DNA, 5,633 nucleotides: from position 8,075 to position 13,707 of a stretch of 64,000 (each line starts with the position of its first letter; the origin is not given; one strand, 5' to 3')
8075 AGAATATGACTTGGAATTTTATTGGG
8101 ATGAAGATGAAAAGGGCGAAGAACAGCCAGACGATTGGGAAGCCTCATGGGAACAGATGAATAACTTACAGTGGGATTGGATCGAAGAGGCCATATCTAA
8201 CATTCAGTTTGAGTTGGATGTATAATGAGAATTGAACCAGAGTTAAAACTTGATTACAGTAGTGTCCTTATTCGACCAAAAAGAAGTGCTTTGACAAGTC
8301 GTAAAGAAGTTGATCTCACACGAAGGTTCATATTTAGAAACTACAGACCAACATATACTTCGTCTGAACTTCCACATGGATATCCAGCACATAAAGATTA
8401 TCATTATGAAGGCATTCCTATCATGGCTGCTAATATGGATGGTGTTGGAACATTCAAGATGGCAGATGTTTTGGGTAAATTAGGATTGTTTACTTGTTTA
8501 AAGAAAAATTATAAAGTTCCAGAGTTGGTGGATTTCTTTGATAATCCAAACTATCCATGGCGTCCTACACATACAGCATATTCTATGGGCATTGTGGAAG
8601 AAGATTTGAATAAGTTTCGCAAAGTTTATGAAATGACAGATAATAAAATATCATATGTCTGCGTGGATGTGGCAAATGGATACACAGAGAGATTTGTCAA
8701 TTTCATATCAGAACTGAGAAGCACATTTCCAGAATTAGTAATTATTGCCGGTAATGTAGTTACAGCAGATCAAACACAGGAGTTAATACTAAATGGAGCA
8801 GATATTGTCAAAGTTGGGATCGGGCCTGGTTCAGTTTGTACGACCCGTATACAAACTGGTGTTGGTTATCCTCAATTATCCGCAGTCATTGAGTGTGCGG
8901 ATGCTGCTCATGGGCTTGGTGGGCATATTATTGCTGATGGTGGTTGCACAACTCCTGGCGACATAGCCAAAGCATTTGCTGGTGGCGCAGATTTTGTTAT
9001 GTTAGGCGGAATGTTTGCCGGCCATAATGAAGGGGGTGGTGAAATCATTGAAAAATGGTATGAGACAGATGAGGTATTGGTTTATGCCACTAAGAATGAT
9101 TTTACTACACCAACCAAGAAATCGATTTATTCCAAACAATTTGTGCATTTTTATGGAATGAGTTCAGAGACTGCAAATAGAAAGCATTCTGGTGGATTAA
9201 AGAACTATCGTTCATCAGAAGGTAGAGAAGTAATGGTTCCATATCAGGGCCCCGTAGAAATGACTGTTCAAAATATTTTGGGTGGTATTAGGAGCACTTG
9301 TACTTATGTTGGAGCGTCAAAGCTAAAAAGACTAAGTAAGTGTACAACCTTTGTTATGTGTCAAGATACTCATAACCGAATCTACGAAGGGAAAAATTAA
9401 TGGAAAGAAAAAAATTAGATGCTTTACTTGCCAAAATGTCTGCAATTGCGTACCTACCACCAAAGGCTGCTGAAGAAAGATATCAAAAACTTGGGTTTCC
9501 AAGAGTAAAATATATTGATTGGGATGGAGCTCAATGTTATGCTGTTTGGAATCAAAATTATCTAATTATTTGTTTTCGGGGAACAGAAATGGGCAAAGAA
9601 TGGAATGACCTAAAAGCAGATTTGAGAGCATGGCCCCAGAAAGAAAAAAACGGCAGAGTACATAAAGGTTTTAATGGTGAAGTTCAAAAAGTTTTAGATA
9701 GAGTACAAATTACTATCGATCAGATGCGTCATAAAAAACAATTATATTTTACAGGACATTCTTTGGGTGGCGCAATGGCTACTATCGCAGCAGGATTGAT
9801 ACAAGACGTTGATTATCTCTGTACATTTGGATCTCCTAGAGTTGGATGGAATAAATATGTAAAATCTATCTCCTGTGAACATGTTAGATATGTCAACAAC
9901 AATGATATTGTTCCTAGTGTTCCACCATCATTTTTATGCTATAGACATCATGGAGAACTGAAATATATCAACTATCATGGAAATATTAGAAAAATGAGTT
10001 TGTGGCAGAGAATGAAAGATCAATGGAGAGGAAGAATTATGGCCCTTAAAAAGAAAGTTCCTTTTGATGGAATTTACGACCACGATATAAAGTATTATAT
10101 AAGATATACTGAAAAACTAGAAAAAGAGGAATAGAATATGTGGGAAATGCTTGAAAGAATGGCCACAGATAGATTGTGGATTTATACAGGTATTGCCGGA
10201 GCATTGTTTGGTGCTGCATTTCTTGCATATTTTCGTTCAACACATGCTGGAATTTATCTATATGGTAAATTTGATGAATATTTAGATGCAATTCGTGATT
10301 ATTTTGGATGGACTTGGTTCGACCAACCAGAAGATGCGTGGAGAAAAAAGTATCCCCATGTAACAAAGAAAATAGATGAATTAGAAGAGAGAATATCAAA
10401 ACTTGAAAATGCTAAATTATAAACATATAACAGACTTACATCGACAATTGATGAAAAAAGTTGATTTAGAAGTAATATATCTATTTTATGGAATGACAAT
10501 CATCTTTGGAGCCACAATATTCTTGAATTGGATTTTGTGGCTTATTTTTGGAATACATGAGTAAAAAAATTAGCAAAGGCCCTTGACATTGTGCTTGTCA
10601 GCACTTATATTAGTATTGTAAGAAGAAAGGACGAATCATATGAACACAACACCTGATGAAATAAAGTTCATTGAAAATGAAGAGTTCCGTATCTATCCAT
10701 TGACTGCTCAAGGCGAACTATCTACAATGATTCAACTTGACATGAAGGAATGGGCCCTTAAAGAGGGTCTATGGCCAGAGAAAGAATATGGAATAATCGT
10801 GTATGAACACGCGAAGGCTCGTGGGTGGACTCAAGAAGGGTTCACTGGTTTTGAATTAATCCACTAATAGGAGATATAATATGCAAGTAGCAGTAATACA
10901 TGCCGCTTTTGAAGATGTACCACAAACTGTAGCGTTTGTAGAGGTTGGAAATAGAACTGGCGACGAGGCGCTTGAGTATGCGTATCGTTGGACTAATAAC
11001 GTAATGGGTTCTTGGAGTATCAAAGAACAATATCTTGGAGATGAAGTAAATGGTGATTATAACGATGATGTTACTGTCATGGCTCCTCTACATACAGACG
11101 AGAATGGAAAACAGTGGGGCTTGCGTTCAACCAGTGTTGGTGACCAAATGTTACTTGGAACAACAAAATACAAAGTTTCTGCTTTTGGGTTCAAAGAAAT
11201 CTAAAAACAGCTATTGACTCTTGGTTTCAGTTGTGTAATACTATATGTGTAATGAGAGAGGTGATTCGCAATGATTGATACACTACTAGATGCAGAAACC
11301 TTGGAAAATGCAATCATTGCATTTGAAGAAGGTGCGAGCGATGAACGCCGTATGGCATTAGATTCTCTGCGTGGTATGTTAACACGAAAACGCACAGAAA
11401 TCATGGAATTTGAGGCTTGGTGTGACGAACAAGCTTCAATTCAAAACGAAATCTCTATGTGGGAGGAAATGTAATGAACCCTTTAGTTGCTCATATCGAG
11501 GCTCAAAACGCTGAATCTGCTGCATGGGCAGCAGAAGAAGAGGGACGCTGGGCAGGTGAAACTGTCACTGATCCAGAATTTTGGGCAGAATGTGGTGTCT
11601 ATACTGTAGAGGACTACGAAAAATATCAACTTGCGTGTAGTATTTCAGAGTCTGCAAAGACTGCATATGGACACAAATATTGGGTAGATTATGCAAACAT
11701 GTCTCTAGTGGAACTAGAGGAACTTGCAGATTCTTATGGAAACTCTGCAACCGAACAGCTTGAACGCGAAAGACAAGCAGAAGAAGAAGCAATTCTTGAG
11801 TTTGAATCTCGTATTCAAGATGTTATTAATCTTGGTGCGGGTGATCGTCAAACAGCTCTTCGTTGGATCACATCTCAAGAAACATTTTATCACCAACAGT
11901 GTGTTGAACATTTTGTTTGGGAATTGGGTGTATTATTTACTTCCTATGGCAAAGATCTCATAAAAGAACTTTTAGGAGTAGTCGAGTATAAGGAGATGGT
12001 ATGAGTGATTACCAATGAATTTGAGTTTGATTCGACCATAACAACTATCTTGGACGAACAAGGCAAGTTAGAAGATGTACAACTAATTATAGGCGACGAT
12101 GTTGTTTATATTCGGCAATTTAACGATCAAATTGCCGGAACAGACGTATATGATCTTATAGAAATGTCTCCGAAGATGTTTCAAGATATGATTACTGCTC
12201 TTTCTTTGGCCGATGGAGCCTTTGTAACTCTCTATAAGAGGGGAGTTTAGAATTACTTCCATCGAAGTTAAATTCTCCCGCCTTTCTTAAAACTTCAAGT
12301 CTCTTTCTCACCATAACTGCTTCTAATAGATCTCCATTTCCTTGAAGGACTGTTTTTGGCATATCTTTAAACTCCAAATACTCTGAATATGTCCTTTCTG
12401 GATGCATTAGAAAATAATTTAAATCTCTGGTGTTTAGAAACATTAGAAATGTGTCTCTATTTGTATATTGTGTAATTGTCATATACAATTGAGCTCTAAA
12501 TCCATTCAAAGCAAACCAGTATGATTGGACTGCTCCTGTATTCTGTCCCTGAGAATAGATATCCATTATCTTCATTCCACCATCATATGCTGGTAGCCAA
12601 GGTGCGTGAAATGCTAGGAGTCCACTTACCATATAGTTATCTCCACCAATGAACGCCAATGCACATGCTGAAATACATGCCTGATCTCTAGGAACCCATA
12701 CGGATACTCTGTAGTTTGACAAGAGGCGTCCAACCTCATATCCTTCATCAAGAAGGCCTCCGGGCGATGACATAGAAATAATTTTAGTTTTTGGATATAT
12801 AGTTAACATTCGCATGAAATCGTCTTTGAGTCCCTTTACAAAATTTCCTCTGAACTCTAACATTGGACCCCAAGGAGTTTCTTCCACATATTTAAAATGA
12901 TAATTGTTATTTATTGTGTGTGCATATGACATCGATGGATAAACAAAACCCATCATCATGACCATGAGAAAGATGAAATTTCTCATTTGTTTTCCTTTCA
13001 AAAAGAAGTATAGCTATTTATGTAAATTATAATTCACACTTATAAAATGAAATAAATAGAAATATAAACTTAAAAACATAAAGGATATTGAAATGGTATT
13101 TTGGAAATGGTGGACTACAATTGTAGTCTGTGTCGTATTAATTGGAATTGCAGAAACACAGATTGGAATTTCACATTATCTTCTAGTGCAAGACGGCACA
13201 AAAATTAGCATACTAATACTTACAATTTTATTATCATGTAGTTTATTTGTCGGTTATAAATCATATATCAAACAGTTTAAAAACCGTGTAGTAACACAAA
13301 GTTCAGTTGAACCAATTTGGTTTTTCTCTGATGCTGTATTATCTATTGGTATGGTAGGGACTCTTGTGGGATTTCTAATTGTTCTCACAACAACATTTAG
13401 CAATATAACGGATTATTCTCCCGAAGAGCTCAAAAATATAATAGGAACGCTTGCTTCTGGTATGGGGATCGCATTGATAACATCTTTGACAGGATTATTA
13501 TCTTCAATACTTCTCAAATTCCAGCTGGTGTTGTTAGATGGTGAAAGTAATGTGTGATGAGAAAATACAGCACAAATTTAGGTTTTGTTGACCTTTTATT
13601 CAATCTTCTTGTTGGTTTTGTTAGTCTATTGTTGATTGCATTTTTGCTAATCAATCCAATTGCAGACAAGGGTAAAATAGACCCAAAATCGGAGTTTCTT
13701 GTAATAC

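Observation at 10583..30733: Early promoters carry CcrM-type GANTC sites at fixed positions: a candidate methylation/GcrA-gated phage transcription programme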

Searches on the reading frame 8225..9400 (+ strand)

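Call 57: search_protein_families(library=pfam, proteins=[window:8225-9400:+])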
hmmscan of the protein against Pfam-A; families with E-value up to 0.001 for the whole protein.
window:8225-9400:+ (391 aa): 2 families
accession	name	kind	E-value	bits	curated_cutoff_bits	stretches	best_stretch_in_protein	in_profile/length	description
PF00478.31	IMPDH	-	1.5e-66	225.2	25.6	1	64-379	35-334/345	IMP dehydrogenase / GMP reductase domain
PF01070.24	FMN_dh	-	1.1e-06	28.4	24.9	1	161-272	210-313/350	FMN-dependent dehydrogenase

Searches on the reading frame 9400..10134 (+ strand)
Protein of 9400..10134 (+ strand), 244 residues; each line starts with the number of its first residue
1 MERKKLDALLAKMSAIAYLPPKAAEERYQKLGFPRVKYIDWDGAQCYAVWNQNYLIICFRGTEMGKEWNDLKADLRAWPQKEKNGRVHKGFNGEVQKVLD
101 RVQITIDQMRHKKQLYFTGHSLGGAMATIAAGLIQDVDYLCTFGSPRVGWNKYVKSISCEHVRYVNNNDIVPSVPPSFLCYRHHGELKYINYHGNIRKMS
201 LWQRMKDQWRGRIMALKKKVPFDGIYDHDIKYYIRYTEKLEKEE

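Call 57: search_protein_families(library=pfam, proteins=[window:9400-10134:+])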
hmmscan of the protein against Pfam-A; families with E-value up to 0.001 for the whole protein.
window:9400-10134:+ (244 aa): 2 families
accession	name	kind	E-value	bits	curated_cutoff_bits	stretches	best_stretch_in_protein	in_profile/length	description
PF01764.32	Lipase_3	-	9.5e-21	74.6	22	1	57-177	2-138/140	Lipase (class 3)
PF05057.20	DUF676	-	0.00017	21.6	20.3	1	80-139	44-104/217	Putative serine esterase (DUF676)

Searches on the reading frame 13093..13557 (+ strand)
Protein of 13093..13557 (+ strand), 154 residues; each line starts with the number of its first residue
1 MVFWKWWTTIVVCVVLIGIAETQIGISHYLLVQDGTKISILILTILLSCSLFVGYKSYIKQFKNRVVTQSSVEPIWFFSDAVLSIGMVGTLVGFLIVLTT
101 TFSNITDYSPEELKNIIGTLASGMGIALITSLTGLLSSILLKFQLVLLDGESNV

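Call 57: search_protein_families(library=pfam, proteins=[window:13093-13557:+])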
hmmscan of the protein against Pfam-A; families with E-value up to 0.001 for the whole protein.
window:13093-13557:+ (154 aa): 1 family
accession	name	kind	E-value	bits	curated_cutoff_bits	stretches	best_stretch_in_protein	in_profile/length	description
PF01618.21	MotA_ExbB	-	0.00052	20.2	22.9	1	85-141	59-107/127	MotA/TolQ/ExbB proton channel family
